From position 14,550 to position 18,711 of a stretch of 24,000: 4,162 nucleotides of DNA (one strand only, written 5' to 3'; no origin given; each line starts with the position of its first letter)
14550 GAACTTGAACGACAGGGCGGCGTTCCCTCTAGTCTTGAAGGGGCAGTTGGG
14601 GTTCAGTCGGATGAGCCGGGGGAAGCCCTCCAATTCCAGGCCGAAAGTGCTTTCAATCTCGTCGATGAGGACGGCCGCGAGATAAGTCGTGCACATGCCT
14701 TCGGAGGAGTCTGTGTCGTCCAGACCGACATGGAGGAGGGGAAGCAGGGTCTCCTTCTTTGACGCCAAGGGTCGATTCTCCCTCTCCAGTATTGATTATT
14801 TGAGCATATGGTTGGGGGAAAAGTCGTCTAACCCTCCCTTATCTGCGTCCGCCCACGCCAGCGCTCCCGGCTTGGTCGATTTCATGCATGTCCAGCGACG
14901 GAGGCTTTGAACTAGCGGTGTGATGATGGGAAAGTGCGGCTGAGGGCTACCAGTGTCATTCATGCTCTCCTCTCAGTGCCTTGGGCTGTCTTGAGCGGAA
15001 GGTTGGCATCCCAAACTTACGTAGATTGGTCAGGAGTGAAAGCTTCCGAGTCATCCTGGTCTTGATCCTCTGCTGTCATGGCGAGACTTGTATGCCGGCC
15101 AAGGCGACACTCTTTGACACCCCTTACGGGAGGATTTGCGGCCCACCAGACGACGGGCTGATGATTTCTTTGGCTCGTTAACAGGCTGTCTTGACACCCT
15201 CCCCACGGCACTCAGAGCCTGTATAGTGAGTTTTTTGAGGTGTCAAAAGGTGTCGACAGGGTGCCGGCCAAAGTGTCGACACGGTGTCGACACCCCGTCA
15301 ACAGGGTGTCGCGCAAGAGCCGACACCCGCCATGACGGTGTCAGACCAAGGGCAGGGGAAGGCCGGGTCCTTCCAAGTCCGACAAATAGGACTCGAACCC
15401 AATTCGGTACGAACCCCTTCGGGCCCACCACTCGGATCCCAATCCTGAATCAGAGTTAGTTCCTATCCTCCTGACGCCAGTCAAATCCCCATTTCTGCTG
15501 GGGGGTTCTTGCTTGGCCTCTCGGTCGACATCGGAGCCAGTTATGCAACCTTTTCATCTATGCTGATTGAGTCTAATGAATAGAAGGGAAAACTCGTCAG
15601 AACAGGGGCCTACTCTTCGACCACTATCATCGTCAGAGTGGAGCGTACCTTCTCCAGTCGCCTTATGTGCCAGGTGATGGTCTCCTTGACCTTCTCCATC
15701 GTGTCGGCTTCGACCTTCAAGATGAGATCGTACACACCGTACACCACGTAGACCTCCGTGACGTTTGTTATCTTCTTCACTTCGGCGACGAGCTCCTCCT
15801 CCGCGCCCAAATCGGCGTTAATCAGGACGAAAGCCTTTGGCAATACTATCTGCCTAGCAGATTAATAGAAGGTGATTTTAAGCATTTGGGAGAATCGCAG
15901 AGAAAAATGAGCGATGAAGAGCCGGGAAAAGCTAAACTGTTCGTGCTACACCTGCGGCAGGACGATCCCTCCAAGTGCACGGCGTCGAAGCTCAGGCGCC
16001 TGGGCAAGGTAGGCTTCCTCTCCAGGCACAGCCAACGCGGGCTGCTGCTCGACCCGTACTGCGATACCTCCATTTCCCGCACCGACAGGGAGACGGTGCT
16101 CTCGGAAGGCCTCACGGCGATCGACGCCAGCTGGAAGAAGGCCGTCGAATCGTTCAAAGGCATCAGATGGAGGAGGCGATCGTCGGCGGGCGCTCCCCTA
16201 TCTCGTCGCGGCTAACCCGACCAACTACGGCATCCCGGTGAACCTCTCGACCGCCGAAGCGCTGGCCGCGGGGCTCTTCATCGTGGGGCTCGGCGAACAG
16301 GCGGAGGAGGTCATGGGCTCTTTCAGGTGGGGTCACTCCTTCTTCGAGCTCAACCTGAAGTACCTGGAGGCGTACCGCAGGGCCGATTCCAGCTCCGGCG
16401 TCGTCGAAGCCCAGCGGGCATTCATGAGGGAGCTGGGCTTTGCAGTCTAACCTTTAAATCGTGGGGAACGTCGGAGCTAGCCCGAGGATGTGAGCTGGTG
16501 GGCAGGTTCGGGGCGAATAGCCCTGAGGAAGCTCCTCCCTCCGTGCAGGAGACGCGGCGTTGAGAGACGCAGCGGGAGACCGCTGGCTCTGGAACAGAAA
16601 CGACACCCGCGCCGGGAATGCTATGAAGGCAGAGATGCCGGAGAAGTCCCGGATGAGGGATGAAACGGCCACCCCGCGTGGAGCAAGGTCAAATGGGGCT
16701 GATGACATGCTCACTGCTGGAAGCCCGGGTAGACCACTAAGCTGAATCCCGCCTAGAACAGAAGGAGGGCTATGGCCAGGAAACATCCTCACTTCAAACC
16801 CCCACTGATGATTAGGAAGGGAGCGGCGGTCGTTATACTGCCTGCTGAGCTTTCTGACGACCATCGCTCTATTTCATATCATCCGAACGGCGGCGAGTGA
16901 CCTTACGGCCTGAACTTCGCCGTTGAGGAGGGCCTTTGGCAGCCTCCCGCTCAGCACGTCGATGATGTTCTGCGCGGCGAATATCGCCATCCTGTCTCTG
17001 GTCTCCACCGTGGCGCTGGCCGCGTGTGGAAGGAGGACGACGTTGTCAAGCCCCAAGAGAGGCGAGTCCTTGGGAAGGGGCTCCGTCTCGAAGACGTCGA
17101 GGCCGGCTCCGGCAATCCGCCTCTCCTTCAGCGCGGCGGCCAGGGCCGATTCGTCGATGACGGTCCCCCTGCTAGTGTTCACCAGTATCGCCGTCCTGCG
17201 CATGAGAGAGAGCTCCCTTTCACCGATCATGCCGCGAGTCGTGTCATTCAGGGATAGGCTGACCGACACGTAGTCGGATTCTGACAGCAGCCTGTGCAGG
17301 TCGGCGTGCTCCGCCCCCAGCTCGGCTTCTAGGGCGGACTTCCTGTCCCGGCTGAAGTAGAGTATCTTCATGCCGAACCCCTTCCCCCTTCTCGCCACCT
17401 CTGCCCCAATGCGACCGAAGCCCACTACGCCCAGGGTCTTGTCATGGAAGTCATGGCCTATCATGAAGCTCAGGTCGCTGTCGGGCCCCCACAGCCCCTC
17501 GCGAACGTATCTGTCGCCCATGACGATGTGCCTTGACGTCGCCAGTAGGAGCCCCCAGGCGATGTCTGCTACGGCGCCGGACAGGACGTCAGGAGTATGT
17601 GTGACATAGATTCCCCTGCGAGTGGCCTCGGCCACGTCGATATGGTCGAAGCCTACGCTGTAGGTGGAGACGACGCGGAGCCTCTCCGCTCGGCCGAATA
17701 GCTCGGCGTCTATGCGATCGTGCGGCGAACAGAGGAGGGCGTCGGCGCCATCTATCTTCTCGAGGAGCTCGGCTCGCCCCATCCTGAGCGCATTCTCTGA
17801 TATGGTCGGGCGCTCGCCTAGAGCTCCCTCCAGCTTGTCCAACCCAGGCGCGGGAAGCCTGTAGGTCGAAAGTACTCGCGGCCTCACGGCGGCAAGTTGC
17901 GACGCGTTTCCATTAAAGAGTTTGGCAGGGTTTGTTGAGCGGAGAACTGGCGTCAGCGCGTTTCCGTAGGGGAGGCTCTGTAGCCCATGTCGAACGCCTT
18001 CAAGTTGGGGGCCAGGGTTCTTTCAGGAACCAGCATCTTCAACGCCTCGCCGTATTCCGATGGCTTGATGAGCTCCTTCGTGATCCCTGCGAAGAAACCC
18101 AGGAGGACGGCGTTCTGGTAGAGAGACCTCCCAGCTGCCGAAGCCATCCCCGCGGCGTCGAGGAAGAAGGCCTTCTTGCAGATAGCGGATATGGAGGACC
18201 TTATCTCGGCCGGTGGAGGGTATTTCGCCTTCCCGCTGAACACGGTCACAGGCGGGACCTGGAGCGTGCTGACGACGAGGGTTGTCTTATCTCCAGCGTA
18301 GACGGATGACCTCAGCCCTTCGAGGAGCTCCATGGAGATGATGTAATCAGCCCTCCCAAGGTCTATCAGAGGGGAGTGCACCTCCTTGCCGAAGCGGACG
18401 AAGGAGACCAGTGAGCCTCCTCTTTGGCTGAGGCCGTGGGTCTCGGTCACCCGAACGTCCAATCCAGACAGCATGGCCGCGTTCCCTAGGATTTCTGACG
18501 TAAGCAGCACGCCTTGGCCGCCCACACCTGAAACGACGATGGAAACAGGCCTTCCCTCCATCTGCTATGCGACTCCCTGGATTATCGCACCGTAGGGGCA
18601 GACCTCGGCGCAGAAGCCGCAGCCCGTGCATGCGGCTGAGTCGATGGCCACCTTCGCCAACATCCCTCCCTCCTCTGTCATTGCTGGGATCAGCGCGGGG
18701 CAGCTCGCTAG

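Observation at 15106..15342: Thirteen GTGTC/GACAC cores in 240 bp, including tandem 10-bp palindromes, inside an 840-bp ORF-poor region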

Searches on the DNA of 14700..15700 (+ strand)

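Call 20: search_rna_families(source=window, start=14700, end=15700, threshold=evalue, max_evalue=10)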
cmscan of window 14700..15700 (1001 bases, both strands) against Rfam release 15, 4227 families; matches with E-value up to 10: 7.
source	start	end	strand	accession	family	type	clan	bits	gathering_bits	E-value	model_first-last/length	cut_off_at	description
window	15271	15304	-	RF03559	mir-8303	Gene; miRNA;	-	21.6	90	0.1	1-58/58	no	mir-8303 microRNA precursor family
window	15207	15265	-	RF00187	SNORD102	Gene; snRNA; snoRNA; CD-box;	-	20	47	3.4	1-72/72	no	Small nucleolar RNA SNORD102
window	15317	15438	-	RF01789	EBER1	Gene; sRNA;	-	18.7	50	0.24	1-166/166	no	Epstein-Barr virus EBER1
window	15202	15292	-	RF00521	SAM_alpha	Cis-reg; riboswitch;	-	15.7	36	0.95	1-79/79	no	Alpha-proteobacteria SAM riboswitch aptamer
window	15642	15662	-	RF01380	HIV-1_SD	Cis-reg;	-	15.2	30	8.6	1-19/19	no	Human immunodeficiency virus type 1 major splice donor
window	15045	15189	+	RF01881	Xist_exon4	Gene; lncRNA;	-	11.9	100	8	1-126/126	no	X-chromosome inactivation gene exon 4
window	15249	15299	-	RF04196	MIR5638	Gene; miRNA;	-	9.1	500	4.7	1-464/464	no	MIR5638 microRNA precursor family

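Call 34: search_dna_similar(query=window:14805-15566:+, collection=plasmids, mode=distant, max_evalue=0.01)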
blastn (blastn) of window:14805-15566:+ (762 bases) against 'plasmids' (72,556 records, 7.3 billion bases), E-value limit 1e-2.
No match.

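Call 35: search_dna_similar(query=window:14805-15566:+, collection=phages, mode=distant, max_evalue=0.01)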
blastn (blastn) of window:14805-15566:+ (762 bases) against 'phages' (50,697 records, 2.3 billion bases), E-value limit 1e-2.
No match.

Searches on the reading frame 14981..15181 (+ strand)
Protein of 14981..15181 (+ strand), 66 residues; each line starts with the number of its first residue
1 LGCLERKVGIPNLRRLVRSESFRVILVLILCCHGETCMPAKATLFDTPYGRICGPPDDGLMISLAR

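Call 54: search_protein_families(library=pfam, proteins=[window:14981-15181:+], max_evalue=10)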
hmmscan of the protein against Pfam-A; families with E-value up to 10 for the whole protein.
window:14981-15181:+ (66 aa): 0 families

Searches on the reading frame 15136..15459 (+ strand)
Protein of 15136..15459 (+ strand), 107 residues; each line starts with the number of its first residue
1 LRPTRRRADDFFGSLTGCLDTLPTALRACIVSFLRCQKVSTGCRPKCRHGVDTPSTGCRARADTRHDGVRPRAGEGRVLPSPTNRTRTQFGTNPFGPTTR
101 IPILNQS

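Call 10: search_protein_families(library=pfam, proteins=[window:15136-15459:+], max_evalue=0.01)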
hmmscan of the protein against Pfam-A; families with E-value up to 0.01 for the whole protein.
window:15136-15459:+ (107 aa): 0 families

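Call 38: find_homologous_proteins(query=window:15136-15459:+, max_evalue=0.01)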
Query window:15136-15459:+: 1 candidates shared short words with the query, none scored E <= 0.01.

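Call 54: search_protein_families(library=pfam, proteins=[window:15136-15459:+], max_evalue=10)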
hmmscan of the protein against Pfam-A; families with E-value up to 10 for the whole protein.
window:15136-15459:+ (107 aa): 0 families

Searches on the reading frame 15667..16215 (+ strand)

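Call 10: search_protein_families(library=pfam, proteins=[window:15667-16215:+], max_evalue=0.01)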
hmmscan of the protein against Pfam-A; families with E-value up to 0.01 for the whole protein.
window:15667-16215:+ (182 aa): 2 families
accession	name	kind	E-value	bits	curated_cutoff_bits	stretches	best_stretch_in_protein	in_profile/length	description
PF04068.21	Fer4_RLI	-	6.4e-06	26.2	23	1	90-115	2-27/35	Possible Fer4-like domain in RNase L inhibitor, RLI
PF04034.18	Ribo_biogen_C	-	2.7e-05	24.3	29.9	1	126-162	1-37/127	Ribosome biogenesis protein, C-terminal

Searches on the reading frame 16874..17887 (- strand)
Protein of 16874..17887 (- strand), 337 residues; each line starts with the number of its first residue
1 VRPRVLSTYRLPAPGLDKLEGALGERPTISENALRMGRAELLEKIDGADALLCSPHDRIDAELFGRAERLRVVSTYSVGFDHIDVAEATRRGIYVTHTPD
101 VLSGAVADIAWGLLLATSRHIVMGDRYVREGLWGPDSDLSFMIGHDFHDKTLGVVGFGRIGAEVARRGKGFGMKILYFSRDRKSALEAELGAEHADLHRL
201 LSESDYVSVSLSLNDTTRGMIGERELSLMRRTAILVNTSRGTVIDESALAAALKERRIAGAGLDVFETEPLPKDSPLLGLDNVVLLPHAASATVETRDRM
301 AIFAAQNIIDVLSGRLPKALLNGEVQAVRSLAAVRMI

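Call 10: search_protein_families(library=pfam, proteins=[window:16874-17887:-], max_evalue=0.01)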
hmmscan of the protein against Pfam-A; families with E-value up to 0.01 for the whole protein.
window:16874-17887:- (337 aa): 3 families
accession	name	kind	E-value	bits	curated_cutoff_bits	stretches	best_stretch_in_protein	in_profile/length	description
PF02826.25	2-Hacid_dh_C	-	2.1e-61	206.8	25.1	1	112-290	2-178/178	D-isomer specific 2-hydroxyacid dehydrogenase, NAD binding domain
PF00389.36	2-Hacid_dh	-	8.5e-29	100.4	24.6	1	36-321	28-133/134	D-isomer specific 2-hydroxyacid dehydrogenase, catalytic domain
PF03446.21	NAD_binding_2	-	0.00086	19.8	21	1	152-259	2-113/161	NAD binding domain of 6-phosphogluconate dehydrogenase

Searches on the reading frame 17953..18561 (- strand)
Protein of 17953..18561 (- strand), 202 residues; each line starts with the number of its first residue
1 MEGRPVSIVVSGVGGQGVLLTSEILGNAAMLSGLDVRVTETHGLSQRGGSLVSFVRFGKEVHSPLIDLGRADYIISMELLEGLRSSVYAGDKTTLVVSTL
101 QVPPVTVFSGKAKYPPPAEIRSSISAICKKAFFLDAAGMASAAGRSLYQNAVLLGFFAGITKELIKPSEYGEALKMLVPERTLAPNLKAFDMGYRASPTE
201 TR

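Call 10: search_protein_families(library=pfam, proteins=[window:17953-18561:-], max_evalue=0.01)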
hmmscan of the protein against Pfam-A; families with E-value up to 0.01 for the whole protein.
window:17953-18561:- (202 aa): 1 family
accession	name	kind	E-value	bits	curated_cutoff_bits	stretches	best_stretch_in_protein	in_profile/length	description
PF01558.24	POR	-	8.3e-33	114.4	27.4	1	14-194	1-172/173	Pyruvate ferredoxin/flavodoxin oxidoreductase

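Call 21: find_encoding_contigs(protein=window:17953-18561:-, flank=10000, max_places=10)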
Protein window:17953-18561:- (202 aa): no gene with exactly this product is on record in the collection.
